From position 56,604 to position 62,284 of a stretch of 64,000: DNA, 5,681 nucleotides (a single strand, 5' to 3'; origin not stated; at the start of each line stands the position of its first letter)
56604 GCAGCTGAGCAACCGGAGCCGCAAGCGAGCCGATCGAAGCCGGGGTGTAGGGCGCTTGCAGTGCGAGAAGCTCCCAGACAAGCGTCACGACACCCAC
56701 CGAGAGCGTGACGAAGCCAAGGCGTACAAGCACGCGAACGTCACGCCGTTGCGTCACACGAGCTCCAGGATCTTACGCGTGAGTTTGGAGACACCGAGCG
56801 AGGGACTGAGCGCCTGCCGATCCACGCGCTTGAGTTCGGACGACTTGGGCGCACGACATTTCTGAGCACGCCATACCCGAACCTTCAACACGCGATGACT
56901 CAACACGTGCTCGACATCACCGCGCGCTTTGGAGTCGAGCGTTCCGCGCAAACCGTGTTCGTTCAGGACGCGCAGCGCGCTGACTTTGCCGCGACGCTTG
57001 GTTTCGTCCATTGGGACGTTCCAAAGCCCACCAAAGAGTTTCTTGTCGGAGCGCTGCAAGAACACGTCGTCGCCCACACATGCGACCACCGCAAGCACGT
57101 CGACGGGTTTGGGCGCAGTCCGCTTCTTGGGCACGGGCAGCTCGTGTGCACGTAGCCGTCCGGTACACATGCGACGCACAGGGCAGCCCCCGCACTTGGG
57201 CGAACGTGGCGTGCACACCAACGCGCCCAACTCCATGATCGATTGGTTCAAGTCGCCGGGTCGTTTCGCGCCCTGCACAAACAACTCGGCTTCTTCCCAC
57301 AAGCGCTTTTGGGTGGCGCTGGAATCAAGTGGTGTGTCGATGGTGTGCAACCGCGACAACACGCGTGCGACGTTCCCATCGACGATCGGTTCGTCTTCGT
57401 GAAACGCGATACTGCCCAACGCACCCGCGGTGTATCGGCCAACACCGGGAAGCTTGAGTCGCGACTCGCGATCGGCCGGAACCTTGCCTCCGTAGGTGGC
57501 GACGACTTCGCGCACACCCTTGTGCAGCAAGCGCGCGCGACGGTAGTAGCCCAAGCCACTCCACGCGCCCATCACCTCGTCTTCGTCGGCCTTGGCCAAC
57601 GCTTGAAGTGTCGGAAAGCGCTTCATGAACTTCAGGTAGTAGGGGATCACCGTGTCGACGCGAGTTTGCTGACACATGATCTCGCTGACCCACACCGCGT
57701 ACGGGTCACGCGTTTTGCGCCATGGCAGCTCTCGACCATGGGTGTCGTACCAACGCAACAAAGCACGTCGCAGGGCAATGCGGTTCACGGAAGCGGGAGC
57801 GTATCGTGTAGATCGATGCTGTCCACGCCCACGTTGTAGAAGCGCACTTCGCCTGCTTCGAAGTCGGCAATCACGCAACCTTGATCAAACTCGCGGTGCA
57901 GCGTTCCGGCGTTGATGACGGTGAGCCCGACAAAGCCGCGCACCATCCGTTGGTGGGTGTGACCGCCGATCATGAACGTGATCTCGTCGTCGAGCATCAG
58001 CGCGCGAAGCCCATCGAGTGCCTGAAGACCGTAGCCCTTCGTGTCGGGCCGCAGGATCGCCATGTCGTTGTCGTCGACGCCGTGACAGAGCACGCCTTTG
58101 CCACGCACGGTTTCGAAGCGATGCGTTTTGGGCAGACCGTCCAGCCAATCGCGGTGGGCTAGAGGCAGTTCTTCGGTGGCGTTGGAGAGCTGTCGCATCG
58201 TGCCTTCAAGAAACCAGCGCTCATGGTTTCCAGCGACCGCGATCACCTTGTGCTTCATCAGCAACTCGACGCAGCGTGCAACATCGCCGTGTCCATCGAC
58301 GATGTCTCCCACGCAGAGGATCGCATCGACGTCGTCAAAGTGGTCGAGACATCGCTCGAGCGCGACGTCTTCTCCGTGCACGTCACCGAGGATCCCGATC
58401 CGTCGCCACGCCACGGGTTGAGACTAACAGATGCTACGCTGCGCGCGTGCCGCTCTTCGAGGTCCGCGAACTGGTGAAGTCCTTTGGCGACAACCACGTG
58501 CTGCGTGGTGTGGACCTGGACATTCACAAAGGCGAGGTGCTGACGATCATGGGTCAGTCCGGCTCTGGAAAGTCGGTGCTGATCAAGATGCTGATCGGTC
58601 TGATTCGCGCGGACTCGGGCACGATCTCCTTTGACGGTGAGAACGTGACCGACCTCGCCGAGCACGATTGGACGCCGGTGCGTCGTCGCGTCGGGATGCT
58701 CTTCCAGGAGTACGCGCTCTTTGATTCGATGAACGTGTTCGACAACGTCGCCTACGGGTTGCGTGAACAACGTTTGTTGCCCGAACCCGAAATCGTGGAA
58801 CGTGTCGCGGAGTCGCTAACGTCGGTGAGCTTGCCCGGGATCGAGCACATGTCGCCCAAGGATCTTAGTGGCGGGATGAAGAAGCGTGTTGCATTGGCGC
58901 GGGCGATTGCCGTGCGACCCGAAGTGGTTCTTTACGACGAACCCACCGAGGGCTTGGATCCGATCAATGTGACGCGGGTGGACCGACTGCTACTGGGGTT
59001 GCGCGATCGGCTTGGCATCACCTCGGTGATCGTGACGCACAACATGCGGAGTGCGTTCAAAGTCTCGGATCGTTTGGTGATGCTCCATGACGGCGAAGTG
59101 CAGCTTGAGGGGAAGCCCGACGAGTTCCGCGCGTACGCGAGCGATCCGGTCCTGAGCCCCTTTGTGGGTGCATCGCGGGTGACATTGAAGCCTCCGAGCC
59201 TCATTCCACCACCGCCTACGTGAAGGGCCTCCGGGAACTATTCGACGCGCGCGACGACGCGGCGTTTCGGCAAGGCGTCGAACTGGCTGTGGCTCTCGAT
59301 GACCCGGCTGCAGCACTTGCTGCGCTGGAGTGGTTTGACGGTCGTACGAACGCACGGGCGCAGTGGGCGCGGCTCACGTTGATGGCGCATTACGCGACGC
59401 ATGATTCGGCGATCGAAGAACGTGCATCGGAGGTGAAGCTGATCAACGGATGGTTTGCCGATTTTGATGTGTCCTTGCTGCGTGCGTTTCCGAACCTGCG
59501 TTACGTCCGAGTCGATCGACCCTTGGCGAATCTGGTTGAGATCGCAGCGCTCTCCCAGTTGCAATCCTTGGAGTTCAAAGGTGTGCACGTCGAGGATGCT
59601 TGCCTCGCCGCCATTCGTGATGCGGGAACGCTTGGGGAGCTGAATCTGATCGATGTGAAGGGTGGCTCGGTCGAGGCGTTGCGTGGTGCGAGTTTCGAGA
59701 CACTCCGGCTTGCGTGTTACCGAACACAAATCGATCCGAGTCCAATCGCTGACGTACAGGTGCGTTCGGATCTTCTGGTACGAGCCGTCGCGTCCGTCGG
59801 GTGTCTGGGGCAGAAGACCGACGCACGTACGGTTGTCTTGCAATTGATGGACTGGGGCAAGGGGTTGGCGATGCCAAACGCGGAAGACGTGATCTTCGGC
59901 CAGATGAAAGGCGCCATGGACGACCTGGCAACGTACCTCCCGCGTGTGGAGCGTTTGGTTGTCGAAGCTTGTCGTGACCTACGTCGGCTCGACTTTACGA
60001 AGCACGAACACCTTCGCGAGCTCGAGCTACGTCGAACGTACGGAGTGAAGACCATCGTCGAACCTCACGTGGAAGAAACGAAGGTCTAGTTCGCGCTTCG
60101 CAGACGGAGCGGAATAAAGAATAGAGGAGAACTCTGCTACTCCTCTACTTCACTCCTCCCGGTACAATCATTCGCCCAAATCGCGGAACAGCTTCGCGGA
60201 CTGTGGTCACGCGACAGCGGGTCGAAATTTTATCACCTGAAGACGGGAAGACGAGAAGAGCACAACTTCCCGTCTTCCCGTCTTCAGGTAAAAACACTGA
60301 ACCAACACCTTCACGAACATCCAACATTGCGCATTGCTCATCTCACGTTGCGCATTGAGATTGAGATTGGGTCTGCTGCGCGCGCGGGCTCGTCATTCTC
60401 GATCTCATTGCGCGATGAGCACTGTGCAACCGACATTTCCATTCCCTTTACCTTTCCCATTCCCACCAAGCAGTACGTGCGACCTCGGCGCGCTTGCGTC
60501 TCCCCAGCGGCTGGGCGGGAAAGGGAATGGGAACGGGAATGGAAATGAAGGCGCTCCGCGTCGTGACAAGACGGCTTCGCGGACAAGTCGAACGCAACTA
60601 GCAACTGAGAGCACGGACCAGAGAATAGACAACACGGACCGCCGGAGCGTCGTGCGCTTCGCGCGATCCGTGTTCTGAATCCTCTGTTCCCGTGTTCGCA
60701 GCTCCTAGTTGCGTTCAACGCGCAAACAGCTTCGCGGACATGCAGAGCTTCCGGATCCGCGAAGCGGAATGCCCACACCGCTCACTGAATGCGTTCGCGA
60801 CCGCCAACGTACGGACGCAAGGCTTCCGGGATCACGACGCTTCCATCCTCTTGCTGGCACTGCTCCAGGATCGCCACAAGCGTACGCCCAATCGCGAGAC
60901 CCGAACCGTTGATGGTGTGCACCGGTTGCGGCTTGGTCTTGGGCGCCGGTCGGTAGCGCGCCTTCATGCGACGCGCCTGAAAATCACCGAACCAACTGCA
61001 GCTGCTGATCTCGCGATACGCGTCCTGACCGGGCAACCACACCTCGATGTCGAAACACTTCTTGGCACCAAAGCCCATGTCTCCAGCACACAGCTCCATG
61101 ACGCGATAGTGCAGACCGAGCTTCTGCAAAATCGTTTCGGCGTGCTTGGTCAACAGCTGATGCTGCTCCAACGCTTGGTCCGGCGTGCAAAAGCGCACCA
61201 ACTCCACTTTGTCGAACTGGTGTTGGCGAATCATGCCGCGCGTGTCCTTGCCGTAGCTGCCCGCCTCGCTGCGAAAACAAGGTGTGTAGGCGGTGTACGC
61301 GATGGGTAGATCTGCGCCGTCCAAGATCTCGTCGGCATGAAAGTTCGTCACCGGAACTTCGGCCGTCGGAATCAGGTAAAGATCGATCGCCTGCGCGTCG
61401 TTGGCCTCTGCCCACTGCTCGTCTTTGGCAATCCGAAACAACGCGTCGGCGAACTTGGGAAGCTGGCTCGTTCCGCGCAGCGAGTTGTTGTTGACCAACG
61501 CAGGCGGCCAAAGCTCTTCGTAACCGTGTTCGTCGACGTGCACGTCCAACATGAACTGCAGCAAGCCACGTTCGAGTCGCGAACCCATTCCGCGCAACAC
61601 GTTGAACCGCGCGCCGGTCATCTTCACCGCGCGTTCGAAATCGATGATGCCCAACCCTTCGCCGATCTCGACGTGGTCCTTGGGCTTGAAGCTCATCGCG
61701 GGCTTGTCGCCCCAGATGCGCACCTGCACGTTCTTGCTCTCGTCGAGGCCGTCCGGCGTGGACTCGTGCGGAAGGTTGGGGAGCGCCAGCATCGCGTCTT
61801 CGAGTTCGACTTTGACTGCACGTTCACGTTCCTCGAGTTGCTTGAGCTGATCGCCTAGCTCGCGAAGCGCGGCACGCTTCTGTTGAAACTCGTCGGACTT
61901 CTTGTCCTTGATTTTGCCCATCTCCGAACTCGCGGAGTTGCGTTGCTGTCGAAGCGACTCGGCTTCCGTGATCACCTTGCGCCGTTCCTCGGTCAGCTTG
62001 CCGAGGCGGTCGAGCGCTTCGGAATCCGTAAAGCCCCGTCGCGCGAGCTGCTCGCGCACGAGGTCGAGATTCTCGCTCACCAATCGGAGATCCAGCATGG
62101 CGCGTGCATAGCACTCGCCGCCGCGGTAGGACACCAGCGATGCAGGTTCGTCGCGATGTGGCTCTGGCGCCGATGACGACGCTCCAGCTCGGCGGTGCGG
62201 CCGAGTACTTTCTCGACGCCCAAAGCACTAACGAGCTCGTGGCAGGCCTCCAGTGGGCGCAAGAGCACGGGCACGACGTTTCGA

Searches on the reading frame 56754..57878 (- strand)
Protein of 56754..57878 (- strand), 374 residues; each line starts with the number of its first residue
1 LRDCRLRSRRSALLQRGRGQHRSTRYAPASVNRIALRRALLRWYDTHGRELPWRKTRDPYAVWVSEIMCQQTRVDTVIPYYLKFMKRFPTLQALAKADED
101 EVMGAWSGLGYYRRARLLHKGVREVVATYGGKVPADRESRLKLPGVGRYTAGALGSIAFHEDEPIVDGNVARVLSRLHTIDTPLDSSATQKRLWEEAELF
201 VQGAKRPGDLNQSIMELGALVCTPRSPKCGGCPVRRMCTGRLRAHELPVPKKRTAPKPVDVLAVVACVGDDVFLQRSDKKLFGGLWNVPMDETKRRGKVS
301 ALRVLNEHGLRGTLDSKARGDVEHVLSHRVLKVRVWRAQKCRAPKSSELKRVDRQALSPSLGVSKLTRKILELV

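Call 99: search_protein_families(library=pfam, proteins=[window:56754-57878:-], max_evalue=0.001)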
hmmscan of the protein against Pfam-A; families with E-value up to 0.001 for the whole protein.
window:56754-57878:- (374 aa): 4 families
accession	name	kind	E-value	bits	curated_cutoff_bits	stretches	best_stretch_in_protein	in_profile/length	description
PF00730.31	HhH-GPD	-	1e-22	81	26.2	1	64-195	1-104/108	HhH-GPD superfamily base excision DNA repair protein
PF14815.12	NUDIX_4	-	2.1e-11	44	35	1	266-372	6-112/113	NUDIX domain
PF10576.14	EndIII_4Fe-2S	-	2.6e-05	24.8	20.5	1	222-238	1-17/17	Iron-sulfur binding domain of endonuclease III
PF00633.29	HHH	-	4.1e-05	23.6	24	1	128-153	1-26/30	Helix-hairpin-helix motif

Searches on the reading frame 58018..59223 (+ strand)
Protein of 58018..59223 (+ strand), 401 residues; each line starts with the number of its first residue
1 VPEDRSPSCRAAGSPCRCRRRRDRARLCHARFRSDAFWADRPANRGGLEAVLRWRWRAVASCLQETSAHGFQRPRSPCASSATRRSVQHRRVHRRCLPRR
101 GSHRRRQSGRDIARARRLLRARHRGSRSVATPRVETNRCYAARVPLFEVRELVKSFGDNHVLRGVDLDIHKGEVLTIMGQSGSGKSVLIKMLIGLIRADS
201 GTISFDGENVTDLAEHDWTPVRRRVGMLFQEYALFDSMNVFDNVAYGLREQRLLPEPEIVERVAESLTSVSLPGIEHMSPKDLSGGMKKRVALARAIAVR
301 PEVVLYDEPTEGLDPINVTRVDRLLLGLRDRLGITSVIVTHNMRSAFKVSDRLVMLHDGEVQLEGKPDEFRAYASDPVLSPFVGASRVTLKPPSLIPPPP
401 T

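Call 99: search_protein_families(library=pfam, proteins=[window:58018-59223:+], max_evalue=0.001)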
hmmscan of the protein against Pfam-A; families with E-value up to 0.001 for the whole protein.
window:58018-59223:+ (401 aa): 1 family
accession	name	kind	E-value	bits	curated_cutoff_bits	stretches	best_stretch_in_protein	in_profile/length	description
PF00005.33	ABC_tran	-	8.7e-35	120.7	25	1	162-310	1-136/137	ABC transporter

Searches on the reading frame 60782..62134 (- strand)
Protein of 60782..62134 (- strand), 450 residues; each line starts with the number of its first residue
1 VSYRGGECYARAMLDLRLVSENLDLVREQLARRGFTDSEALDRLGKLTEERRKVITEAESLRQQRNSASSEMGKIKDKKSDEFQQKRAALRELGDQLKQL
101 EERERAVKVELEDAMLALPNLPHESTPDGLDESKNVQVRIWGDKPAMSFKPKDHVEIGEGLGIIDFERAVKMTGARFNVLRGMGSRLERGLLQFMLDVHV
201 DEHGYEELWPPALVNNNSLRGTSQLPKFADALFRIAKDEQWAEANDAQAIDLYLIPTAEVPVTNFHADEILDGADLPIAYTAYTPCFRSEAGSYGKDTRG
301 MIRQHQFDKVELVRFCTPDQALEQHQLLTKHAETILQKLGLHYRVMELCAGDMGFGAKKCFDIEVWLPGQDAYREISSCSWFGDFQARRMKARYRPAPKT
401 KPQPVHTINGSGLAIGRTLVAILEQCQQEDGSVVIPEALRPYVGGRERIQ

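Call 99: search_protein_families(library=pfam, proteins=[window:60782-62134:-], max_evalue=0.001)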
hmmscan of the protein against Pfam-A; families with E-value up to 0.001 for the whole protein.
window:60782-62134:- (450 aa): 2 families
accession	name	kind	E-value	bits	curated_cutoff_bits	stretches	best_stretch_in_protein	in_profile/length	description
PF00587.30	tRNA-synt_2b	-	5.8e-40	137.7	29.3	1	249-425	8-178/179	tRNA synthetase class II core domain (G, H, P, S and T)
PF02403.27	Seryl_tRNA_N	-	2.2e-26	92.7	28.2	1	13-122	1-108/108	Seryl-tRNA synthetase N-terminal domain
